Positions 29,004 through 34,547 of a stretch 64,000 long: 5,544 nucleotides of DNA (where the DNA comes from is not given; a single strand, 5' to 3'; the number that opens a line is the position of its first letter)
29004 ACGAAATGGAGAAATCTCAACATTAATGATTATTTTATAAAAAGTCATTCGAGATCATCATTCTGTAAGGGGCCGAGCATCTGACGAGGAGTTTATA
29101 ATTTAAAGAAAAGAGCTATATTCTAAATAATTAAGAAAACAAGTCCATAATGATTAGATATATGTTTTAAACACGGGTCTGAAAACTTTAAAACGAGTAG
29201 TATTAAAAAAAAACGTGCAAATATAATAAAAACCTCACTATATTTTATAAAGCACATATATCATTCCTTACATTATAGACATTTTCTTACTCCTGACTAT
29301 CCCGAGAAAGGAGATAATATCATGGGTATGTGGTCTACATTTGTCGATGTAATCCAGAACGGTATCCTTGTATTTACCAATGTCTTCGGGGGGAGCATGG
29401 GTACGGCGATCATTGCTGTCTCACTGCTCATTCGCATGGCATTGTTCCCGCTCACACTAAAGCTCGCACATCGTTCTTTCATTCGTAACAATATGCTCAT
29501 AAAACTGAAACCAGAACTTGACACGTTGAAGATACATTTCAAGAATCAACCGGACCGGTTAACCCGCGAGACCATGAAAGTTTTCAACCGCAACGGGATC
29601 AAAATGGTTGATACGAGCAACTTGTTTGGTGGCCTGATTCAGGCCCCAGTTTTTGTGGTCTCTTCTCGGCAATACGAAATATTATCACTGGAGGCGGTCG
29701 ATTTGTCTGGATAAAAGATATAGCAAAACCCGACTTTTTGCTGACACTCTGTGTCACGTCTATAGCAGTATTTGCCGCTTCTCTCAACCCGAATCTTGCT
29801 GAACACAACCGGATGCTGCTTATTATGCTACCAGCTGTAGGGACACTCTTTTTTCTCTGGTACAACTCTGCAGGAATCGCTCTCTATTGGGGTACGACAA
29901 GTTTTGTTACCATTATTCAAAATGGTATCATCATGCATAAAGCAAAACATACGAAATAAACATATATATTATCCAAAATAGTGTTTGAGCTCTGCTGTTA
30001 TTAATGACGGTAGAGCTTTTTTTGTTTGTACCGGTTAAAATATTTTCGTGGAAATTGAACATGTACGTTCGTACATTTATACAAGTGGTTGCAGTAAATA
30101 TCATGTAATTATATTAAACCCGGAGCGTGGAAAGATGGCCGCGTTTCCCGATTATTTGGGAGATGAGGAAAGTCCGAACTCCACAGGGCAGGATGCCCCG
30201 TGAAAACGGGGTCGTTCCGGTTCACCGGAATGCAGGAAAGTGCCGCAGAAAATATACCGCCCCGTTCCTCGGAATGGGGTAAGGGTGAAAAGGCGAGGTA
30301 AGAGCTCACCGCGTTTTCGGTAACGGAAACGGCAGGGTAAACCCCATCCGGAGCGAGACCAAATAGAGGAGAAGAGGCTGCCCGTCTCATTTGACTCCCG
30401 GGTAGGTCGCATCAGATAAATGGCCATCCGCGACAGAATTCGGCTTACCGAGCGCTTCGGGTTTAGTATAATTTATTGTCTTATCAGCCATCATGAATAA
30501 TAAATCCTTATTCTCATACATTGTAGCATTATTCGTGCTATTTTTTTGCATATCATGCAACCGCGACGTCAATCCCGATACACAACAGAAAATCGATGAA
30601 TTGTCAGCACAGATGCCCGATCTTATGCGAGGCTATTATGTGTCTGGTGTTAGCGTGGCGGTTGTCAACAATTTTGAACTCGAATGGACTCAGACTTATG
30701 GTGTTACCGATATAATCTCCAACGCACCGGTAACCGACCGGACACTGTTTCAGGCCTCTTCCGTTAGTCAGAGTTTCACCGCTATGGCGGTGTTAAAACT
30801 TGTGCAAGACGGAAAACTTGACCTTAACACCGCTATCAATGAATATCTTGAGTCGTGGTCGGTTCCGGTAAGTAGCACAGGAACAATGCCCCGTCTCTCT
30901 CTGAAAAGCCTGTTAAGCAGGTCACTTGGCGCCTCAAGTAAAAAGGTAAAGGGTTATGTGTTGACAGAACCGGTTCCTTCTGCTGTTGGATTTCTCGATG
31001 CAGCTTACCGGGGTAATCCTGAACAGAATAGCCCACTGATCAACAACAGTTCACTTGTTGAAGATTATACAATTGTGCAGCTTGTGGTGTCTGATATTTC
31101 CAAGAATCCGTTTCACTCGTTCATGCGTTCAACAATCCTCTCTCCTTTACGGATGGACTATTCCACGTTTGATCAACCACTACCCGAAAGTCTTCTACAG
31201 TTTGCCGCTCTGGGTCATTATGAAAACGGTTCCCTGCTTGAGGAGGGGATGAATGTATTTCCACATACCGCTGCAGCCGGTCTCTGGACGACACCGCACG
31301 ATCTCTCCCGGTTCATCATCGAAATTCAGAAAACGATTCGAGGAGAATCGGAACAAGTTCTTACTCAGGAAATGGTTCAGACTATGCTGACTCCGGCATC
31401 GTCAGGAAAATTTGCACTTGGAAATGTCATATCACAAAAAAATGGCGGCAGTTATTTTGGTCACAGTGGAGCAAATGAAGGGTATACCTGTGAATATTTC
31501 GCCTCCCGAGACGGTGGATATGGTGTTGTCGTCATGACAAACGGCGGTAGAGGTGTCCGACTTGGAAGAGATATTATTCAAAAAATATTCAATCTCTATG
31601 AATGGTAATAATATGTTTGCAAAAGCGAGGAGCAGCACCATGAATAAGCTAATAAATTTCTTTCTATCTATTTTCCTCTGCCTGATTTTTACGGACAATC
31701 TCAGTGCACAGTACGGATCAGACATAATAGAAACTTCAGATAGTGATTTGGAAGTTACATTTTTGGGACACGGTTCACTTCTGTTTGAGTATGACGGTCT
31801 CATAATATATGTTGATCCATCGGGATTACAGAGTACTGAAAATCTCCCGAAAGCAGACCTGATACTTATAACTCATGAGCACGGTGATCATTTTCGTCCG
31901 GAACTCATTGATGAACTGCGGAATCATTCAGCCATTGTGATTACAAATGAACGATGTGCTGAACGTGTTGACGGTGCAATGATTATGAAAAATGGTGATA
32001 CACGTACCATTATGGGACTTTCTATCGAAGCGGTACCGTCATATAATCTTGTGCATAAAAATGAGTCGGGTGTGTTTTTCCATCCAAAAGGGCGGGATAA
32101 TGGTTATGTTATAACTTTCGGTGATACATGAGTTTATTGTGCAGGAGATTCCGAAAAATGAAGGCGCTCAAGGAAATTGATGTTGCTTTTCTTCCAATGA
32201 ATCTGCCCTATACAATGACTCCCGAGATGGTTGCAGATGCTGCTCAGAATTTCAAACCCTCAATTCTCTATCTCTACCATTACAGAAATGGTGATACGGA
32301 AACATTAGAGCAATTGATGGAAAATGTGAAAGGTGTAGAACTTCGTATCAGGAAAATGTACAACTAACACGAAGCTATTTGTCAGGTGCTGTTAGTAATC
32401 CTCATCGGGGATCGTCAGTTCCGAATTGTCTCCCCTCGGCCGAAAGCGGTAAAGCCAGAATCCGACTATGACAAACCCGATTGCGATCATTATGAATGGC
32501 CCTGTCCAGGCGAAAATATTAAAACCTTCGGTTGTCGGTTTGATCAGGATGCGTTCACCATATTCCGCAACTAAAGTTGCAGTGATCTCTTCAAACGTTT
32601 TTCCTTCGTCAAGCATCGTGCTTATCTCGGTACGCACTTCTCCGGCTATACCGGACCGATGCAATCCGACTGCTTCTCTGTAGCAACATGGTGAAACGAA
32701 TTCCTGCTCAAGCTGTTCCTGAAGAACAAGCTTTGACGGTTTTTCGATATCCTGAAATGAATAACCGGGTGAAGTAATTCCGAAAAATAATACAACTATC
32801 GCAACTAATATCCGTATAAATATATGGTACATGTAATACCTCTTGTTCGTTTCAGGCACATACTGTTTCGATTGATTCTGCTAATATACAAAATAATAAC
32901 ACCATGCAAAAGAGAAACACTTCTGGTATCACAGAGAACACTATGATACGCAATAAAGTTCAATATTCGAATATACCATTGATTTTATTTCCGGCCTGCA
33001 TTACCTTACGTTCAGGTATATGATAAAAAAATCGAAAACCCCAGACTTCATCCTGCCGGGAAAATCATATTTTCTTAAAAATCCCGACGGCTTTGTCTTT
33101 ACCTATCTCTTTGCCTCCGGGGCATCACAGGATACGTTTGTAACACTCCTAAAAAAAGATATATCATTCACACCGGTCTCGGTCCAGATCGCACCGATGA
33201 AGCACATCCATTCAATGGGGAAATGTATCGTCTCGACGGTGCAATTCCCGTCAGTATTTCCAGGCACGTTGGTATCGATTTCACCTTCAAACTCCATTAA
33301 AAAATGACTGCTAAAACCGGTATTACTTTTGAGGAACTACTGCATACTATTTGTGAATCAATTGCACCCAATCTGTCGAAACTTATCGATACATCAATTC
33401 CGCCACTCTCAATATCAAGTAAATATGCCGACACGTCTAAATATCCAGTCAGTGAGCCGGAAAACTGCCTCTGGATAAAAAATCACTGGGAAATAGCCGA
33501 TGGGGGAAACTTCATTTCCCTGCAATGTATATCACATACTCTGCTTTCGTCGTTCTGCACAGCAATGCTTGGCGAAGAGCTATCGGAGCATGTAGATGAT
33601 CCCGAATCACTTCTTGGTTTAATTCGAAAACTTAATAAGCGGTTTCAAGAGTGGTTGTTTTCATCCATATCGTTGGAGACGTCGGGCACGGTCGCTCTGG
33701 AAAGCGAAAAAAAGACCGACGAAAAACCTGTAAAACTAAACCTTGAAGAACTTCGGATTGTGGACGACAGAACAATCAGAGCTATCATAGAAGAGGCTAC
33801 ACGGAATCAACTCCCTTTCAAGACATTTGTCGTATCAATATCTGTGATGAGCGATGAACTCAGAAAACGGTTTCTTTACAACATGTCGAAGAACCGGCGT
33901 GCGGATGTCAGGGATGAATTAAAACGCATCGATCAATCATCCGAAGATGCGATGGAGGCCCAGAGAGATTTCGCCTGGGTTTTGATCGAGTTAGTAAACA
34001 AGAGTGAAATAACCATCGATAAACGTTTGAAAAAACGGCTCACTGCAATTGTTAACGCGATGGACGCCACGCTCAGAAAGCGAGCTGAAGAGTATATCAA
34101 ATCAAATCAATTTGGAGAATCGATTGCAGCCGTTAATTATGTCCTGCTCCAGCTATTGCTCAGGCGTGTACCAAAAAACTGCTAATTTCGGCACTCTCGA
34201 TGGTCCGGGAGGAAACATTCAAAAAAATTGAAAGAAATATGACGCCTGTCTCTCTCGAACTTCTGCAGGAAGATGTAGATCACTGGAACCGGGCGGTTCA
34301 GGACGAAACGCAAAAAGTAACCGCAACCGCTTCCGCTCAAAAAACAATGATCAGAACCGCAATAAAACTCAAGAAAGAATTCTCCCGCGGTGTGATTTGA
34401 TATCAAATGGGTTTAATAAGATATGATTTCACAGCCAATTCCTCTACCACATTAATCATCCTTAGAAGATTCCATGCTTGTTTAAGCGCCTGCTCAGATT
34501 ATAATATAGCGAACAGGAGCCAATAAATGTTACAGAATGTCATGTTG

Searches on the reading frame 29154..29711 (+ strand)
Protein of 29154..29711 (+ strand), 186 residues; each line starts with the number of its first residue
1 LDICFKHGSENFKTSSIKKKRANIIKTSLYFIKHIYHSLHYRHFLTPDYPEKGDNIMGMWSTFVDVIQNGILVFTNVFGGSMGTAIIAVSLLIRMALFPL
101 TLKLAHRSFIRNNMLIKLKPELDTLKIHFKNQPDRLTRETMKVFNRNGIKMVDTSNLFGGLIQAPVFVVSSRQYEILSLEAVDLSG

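Call 39: search_protein_families(library=pfam, proteins=[window:29154-29711:+], max_evalue=0.01)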
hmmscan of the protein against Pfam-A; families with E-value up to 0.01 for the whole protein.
window:29154-29711:+ (186 aa): 1 family
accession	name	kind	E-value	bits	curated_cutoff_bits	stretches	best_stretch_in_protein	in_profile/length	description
PF02096.25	60KD_IMP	-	1.8e-11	44.8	35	1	82-168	1-81/163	60Kd inner membrane protein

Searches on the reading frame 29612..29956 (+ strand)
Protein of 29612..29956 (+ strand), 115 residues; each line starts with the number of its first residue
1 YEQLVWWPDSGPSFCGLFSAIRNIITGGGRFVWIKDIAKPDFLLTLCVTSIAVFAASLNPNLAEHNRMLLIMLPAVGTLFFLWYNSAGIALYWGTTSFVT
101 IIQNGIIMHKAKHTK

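Call 39: search_protein_families(library=pfam, proteins=[window:29612-29956:+], max_evalue=0.01)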
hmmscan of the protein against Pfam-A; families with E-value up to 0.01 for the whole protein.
window:29612-29956:+ (115 aa): 1 family
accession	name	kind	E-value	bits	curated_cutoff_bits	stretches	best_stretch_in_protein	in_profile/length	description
PF02096.25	60KD_IMP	-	2.7e-11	44.1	35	1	12-108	78-162/163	60Kd inner membrane protein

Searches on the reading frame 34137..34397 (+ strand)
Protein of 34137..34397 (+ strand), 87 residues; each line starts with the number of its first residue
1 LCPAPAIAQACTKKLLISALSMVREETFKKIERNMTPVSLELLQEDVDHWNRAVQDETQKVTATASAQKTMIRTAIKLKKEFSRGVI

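Call 39: search_protein_families(library=pfam, proteins=[window:34137-34397:+], max_evalue=0.01)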
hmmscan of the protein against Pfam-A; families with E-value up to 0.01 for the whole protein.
window:34137-34397:+ (87 aa): 1 family
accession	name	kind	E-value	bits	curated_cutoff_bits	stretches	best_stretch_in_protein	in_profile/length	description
PF01706.21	FliG_C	-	0.0054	17.4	23.3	1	7-79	35-101/108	FliG C-terminal domain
